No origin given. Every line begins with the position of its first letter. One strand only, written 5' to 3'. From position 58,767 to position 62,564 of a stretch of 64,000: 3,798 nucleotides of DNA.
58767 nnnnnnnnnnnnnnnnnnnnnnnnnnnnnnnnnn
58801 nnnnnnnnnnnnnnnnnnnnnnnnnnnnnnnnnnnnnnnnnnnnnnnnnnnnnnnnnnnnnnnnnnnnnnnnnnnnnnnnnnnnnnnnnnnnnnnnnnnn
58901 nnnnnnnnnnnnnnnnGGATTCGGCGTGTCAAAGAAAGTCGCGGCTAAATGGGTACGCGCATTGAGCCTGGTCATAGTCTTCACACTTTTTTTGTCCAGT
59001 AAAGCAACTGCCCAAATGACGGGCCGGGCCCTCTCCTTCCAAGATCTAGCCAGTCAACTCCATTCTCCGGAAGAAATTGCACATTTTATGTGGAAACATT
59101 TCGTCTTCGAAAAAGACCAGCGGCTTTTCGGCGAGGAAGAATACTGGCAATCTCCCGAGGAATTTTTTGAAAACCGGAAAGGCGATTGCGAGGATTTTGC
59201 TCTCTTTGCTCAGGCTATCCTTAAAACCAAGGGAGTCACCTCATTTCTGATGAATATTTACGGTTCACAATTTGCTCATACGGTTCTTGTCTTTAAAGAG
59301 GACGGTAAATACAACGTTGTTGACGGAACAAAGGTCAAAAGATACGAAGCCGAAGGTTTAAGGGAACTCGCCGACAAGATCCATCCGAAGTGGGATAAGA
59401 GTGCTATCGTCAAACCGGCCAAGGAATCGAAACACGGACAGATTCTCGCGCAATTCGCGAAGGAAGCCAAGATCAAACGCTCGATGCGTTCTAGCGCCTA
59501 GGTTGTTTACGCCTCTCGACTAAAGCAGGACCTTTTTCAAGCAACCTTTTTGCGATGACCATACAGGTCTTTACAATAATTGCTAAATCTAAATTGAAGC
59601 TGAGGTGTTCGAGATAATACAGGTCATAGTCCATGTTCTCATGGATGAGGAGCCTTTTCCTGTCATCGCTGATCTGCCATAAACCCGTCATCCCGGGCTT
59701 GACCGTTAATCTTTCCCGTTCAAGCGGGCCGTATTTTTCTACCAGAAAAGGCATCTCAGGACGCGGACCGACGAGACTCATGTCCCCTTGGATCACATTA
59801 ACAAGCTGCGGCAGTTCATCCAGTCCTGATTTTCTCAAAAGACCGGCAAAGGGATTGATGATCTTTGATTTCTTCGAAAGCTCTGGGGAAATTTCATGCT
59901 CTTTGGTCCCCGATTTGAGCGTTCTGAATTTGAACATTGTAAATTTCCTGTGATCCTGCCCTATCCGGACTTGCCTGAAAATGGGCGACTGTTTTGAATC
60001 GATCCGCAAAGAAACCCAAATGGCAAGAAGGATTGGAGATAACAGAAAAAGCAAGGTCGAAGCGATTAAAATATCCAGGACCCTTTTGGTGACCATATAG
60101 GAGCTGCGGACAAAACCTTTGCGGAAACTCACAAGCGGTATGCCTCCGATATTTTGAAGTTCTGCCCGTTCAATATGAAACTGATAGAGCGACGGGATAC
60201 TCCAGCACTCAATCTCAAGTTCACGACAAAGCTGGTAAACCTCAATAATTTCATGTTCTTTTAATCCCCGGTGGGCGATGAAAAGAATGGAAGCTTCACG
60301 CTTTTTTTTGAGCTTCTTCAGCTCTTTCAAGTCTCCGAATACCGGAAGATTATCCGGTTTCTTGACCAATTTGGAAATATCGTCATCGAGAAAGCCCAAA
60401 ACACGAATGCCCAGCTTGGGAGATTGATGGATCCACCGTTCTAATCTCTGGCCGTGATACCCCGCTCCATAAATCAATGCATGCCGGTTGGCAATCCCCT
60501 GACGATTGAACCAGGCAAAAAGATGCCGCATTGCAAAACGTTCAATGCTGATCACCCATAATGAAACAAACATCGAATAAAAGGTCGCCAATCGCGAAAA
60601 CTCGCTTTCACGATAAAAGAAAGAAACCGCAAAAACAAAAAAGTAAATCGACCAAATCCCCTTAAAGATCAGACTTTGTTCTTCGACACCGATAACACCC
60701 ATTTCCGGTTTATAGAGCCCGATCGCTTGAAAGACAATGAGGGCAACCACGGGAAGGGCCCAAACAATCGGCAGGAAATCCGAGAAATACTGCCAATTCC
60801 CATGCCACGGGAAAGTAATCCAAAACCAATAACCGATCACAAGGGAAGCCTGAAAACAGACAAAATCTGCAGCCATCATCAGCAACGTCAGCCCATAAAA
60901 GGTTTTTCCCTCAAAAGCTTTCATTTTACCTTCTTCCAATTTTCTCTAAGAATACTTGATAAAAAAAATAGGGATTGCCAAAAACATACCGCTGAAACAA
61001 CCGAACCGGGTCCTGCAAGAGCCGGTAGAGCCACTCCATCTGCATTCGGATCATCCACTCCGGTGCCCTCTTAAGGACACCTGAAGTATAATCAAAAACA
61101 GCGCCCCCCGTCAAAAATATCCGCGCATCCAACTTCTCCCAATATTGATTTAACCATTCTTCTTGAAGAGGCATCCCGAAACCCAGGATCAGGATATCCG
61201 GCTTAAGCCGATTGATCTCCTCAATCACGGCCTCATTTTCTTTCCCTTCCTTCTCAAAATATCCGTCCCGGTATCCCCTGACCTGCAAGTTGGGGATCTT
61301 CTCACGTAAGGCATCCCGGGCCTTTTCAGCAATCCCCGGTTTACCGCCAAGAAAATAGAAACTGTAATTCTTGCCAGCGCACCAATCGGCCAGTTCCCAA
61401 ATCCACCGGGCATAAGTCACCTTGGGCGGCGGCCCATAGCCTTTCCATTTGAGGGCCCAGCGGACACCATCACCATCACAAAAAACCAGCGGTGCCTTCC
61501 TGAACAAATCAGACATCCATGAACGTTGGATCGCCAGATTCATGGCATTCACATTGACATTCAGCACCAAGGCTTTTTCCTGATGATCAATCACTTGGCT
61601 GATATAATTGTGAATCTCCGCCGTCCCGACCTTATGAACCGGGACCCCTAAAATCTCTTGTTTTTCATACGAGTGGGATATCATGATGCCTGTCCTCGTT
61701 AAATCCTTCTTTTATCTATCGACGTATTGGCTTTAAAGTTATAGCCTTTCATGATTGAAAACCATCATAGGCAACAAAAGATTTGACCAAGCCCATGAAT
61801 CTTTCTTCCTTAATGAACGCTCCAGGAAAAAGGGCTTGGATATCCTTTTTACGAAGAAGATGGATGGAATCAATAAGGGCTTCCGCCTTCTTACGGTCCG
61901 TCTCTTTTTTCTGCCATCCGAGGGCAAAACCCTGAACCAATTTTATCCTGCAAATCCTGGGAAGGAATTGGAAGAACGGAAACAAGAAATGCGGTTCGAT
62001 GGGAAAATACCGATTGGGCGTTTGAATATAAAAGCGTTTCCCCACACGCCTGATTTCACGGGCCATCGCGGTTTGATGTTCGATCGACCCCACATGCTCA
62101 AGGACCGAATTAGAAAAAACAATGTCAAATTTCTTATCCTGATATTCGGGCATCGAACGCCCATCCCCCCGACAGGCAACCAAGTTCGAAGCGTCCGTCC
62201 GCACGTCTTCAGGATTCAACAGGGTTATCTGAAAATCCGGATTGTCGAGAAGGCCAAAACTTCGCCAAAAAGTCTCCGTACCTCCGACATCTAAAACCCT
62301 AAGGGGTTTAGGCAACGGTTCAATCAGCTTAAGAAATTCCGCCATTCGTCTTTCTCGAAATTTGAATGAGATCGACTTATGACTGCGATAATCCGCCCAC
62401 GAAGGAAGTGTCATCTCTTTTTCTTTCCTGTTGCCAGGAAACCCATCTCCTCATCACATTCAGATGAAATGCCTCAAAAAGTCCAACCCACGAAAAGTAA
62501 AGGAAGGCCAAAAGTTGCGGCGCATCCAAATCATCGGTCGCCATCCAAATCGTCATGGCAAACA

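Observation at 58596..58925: Tandem c-di-GMP-I (GEMM) riboswitches controlling a secreted LapG-like cysteine peptidase; second aptamer carries a 60-nt two-hairpin insertion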

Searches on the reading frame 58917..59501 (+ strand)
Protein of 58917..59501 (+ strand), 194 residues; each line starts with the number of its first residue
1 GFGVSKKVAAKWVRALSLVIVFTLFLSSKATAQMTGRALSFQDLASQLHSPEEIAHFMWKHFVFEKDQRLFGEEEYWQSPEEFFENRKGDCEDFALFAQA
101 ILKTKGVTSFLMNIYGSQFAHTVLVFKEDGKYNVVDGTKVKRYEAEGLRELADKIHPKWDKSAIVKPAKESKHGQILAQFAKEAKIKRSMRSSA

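Call 6: search_protein_families(library=pfam, proteins=[window:58917-59501:+])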
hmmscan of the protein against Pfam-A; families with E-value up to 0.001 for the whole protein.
window:58917-59501:+ (194 aa): 3 families
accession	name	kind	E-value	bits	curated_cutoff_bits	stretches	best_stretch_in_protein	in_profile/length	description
PF04473.18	DUF553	-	2.5e-08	33.9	20.5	1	73-137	46-113/140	Transglutaminase-like domain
PF06035.17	Peptidase_C93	-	1.4e-07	31.9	27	1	46-136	37-126/162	Bacterial transglutaminase-like cysteine proteinase BTLCP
PF01841.26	Transglut_core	-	0.00082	20.1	23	0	60-108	27-71/108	Transglutaminase-like superfamily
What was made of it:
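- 58926..59501 (+): Regulated gene: a 191-aa secreted transglutaminase-like cysteine peptidase (BTLCP, LapG-like). GTG start, N-terminal signal-like segment, GDCEDFA active-site motif. Pfam PF06035 and PF04473 (call 6).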

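Call 8: find_encoding_contigs(protein=window:58917-59501:+, flank=3000, max_places=10)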
Protein window:58917-59501:+ (194 aa): no gene with exactly this product is on record in the collection.
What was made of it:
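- Tried and rejected: Nothing was found (call 8).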

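Call 12: find_homologous_proteins(query=window:58917-59501:+)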
Query window:58917-59501:+ (194 aa): 25 proteins with E <= 0.001 among 230 candidates.
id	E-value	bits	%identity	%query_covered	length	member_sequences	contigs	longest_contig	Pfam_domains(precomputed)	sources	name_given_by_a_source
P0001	3.8e-102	358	100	83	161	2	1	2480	PF06035.18,PF04473.19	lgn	-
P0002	5.3e-65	237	58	98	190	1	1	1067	PF06035.18,PF24656.2,PF01841.26,PF04473.19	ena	-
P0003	1.0e-60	223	52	98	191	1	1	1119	PF06035.18,PF01841.26,PF04473.19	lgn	-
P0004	1.5e-60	222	57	96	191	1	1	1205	PF06035.18,PF04473.19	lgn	-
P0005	5.1e-59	217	53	90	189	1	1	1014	PF06035.18,PF01841.26,PF04473.19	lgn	-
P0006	1.1e-58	216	51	97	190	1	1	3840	PF06035.18,PF04473.19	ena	-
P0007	6.2e-57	210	53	91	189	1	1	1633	PF06035.18,PF01841.26,PF04473.19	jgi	jgi:hypothetical protein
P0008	5.7e-55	204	51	92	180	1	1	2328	PF06035.18,PF01841.26,PF04473.19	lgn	-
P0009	6.8e-55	204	52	92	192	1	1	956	PF06035.18,PF01841.26,PF04473.19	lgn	-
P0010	1.0e-53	200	48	98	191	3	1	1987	PF06035.18,PF01841.26,PF04473.19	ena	-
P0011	1.0e-52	196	51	87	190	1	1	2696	PF06035.18,PF01841.26,PF04473.19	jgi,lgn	-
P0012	2.1e-52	195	52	90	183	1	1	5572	PF01841.26,PF04473.19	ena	-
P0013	2.2e-52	195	55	79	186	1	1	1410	PF04473.19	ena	-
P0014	4.2e-52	194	52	87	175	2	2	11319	PF06035.18,PF01841.26,PF04473.19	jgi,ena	-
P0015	1.1e-50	190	51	93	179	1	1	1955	PF01841.26,PF04473.19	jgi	jgi:hypothetical protein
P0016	1.3e-49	186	50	88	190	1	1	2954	PF06035.18,PF04473.19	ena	-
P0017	4.9e-49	184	52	87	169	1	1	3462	PF06035.18,PF04473.19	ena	-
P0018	5.6e-49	184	51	80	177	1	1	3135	PF06035.18,PF01841.26,PF04473.19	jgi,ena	-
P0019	1.3e-48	183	55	81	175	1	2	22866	PF06035.18,PF01841.26,PF04473.19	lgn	-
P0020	1.3e-46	177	46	91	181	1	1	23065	PF06035.18,PF01841.26,PF04473.19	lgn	-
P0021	3.2e-46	175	50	78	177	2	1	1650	PF06035.18,PF01841.26,PF04473.19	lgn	-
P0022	1.7e-44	170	45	91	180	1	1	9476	PF06035.18,PF24656.2,PF01841.26,PF04473.19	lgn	-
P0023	1.3e-41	160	59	64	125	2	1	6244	PF06035.18,PF04473.19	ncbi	-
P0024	3.0e-19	87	41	69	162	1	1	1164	PF06035.18,PF04473.19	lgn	-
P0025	8.9e-6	44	35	39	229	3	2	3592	PF06035.18,PF04473.19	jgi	jgi:hypothetical protein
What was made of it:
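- Tried and rejected: The stored gene call uses a later ATG (P0001, call 12).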

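Call 13: find_encoding_contigs(protein=P0001, flank=5000, max_places=10)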
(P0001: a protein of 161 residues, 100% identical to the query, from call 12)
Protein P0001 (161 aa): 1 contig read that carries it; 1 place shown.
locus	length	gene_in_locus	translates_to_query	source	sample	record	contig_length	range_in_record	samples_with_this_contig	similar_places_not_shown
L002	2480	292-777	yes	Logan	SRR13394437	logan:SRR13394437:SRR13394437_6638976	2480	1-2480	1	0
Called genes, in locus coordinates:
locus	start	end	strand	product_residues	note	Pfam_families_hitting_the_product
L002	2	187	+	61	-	?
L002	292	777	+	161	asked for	PF06035:Peptidase_C93, PF04473:DUF553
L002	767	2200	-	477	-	PF13727:CoA_binding_3, PF02397:Bac_transf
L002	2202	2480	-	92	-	?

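Call 18: find_related_loci(query=A2, collection=metagenome_contigs, flank=3000)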
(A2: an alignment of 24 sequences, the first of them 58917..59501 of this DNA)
Query A2 (194 aa) in metagenome_contigs; peptide patterns used: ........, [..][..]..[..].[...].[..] (x = any residue, [..] = any of these).
443 stretches matched a pattern; 196 encode a relative of the query (tblastn E <= 1e-3); the best 80 are kept; 80 distinct loci.
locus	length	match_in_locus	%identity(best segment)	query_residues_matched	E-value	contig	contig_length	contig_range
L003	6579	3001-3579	51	1-193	8e-64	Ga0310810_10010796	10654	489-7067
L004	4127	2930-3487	50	1-187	1e-60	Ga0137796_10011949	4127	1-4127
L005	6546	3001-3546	49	1-182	1e-59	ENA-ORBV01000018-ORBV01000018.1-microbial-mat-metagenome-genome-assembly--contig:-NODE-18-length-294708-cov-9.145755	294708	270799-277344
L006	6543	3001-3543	54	1-182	9e-62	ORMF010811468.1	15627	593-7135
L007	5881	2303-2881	47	1-193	1e-57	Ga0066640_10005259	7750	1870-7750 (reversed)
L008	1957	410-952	49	2-183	4e-58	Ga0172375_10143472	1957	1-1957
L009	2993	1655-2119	51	29-183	3e-54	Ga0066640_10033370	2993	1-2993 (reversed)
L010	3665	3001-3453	51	32-182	7e-53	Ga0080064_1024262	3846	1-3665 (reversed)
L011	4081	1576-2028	51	32-182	7e-53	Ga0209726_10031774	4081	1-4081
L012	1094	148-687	46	2-182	2e-54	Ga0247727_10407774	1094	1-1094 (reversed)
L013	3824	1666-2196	45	14-184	4e-49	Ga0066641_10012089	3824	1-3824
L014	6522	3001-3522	47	14-180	7e-48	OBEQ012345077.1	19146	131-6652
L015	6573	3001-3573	42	2-194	3e-47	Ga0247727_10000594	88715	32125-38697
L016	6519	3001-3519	44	18-188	2e-43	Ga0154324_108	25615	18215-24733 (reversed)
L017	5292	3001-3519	44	18-188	2e-43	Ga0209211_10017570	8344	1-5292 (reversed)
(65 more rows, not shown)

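Call 19: find_related_loci(query=A2, collection=genome_contigs, flank=3000)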
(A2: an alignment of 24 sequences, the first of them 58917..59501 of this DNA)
Query A2 (194 aa) in genome_contigs; peptide patterns used: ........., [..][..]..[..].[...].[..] (x = any residue, [..] = any of these).
150 stretches matched a pattern; 96 encode a relative of the query (tblastn E <= 1e-3); the best 80 are kept; 80 distinct loci.
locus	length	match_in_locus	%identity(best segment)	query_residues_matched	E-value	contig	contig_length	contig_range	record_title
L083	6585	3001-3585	49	1-194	7e-67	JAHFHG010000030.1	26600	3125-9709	MAG: Candidatus Omnitrophota bacterium isolate nzgw333 NODE_987_length_26601_cov_5.823754, whole genome shotgun sequence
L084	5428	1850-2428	52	1-194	7e-66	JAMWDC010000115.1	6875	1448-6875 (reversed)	MAG: Candidatus Omnitrophota bacterium isolate QZM4_2.bins.380.Tibet NODE_45337_length_6875_cov_0.858180, whole genome s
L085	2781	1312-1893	50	1-194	2e-65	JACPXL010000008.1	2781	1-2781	MAG: Candidatus Omnitrophota bacterium isolate NC_groundwater_836_Pr1_B-0.1um_47_21 Montesol18_Bp1_scaffold_260258, whol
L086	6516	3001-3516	52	1-173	7e-62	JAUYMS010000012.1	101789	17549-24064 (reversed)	MAG: Candidatus Omnitrophota bacterium isolate C24_metabat.bin.98 C24_k141_884970, whole genome shotgun sequence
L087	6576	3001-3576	44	3-194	4e-59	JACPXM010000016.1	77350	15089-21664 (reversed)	MAG: Candidatus Omnitrophota bacterium isolate NC_groundwater_837_Pr1_B-0.1um_48_14 Montesol18_Bp1_scaffold_644954, whol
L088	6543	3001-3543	49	2-183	1e-56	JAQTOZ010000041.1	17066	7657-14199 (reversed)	MAG: Candidatus Omnitrophota bacterium isolate STB_104 NODE_7818_length_17066_cov_3.336738_Sandtown_B, whole genome shot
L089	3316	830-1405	45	1-194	5e-55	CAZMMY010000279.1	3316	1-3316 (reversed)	MAG TPA_asm: uncultured bacterium isolate SRP342105_co1_337 genome assembly, contig: NODE_43492_length_3316_cov_4.069611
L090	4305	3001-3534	46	16-194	2e-54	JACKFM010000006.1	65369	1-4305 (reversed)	MAG: Candidatus Omnitrophota bacterium isolate HK-STAS-OMNI-5 HK-STAS-OMNI-5_6, whole genome shotgun sequence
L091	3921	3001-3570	47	1-190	3e-53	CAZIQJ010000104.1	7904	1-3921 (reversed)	MAG TPA_asm: uncultured bacterium isolate SRP342105_co2_29 genome assembly, contig: NODE_10084_length_7904_cov_5.038349,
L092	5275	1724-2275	42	5-182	1e-49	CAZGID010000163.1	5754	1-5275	MAG TPA_asm: uncultured bacterium isolate SRP193661_co1_15 genome assembly, contig: NODE_13944_length_5754_cov_4.277066,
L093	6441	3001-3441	48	33-180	4e-45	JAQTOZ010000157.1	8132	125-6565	MAG: Candidatus Omnitrophota bacterium isolate STB_104 NODE_24585_length_8132_cov_2.905184_Sandtown_B, whole genome shot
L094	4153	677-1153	46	23-183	5e-45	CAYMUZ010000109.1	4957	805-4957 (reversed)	MAG TPA_asm: uncultured bacterium isolate binchicken_co203_628 genome assembly, contig: k141_2397495, whole genome shotg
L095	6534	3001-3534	45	2-183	8e-45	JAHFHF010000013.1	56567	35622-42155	MAG: Candidatus Omnitrophota bacterium isolate nzgw332 NODE_264_length_56568_cov_3.294506, whole genome shotgun sequence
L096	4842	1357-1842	46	22-188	1e-44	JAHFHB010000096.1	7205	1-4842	MAG: Candidatus Omnitrophota bacterium isolate nzgw329 NODE_19400_length_7206_cov_2.627382, whole genome shotgun sequenc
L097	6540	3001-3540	40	1-182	1e-43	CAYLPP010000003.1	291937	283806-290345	MAG TPA_asm: uncultured bacterium isolate SRP342105_co1_308 genome assembly, contig: NODE_29_length_291937_cov_9.149369,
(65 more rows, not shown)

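Call 42: find_encoding_contigs(protein=P0002, flank=3000, max_places=4)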
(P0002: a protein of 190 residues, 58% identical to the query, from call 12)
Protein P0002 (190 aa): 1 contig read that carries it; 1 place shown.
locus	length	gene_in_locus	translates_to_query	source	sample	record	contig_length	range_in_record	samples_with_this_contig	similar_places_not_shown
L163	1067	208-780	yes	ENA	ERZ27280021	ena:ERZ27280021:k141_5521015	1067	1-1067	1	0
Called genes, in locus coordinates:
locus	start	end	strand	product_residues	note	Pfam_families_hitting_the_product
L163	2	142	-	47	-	?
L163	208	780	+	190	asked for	PF04473:DUF553, PF06035:Peptidase_C93 (weak), PF01841:Transglut_core, PF24656:CEPT76_peptidase (weak)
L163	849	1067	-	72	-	?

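Call 43: find_encoding_contigs(protein=P0004, flank=3000, max_places=4)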
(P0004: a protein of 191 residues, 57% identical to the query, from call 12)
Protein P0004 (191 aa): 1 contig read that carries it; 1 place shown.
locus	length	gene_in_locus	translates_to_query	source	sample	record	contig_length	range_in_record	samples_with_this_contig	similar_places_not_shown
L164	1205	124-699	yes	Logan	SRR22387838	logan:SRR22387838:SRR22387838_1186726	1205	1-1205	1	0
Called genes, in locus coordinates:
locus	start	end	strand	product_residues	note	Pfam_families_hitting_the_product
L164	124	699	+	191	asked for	PF04473:DUF553, PF06035:Peptidase_C93 (weak)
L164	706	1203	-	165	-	?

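Call 59: search_solved_structures(query=A2, max_evalue=0.01, show_alignments=1)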
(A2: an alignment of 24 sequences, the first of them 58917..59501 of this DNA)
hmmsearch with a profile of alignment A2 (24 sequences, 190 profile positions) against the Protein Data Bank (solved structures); distinct sequences matched with E-value up to 0.01: 4.
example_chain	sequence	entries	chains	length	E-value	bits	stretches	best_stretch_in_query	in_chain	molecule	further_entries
4fgo_A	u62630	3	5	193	1.5e-10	44.1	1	51-110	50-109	Periplasmic protein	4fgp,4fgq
4u65_E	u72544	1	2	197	5.9e-08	35.6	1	31-110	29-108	Putative cystine protease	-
7ob6_A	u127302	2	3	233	0.0007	22.3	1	37-135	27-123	CPR-C4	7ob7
7pjo_AAA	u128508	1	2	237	0.00077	22.2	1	37-135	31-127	CPR-C4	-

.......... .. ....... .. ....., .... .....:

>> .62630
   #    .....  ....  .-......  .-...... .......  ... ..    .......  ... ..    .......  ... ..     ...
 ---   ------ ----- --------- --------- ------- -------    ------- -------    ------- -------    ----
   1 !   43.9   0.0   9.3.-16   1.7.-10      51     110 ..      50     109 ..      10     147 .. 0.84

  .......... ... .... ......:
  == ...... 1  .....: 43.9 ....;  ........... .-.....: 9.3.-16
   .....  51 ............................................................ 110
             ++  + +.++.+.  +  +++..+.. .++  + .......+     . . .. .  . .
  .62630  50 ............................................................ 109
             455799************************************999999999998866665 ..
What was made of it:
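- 58926..59501 (+): Hits to LapG structures (call 59).
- On Peptidase_C93 / BTLCP (LapG family): The Cys motif GDCEDFA aligns to LapG 4FGO (call 59).
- Closest known: LapD-LapG system of Pseudomonas and Legionella. Same: The regulated protein belongs to the same peptidase family: PF06035, with hits to LapG structures 4FGO and 4U65 (calls 6, 59).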

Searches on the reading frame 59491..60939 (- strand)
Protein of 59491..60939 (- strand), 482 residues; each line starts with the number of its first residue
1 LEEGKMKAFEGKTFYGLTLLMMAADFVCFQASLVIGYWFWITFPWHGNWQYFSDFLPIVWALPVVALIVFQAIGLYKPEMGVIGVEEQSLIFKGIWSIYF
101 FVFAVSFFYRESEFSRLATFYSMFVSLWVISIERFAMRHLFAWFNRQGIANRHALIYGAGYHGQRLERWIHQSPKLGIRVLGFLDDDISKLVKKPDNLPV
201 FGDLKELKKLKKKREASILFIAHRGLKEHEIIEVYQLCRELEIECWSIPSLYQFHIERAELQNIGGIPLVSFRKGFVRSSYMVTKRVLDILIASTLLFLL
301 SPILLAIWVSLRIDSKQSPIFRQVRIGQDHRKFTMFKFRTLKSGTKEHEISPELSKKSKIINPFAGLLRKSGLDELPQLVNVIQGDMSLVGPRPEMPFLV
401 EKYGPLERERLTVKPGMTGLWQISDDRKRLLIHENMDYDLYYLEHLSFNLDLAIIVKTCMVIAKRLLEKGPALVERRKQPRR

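Call 6: search_protein_families(library=pfam, proteins=[window:59491-60939:-])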
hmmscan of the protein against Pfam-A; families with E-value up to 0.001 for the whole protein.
window:59491-60939:- (482 aa): 2 families
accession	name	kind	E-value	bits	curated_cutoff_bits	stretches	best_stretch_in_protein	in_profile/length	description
PF02397.22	Bac_transf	-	2.3e-54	184.1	27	1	285-462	1-177/179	Bacterial sugar transferase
PF13727.12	CoA_binding_3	-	1.8e-14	54.6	25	1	93-249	23-175/175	CoA-binding domain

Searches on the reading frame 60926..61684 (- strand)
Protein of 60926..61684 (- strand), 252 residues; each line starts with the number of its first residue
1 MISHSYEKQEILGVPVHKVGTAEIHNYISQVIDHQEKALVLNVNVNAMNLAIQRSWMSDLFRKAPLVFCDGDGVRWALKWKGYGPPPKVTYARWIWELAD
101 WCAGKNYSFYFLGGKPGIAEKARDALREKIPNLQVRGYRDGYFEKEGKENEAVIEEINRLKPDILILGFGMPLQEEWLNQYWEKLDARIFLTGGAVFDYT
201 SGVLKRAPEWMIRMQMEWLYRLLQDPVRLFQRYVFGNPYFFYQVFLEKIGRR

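Call 6: search_protein_families(library=pfam, proteins=[window:60926-61684:-])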
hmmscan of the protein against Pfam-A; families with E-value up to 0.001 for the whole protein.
window:60926-61684:- (252 aa): 1 family
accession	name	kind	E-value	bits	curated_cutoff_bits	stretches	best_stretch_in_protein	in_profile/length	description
PF03808.19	Glyco_tran_WecG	-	4.6e-57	192.9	27.4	1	65-233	2-168/168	Glycosyl transferase WecG/TagA/CpsF family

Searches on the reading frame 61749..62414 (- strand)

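Call 6: search_protein_families(library=pfam, proteins=[window:61749-62414:-])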
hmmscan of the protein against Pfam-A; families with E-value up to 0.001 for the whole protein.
window:61749-62414:- (221 aa): 3 families
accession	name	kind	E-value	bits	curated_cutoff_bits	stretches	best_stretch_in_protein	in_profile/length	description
PF08241.18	Methyltransf_11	-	2.5e-06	28.5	21.2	1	80-126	46-88/95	Methyltransferase domain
PF13489.12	Methyltransf_23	-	8.6e-06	26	27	1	18-138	3-124/164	Methyltransferase domain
PF13847.12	Methyltransf_31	-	2.7e-05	24.3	27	1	74-134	52-113/145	Methyltransferase domain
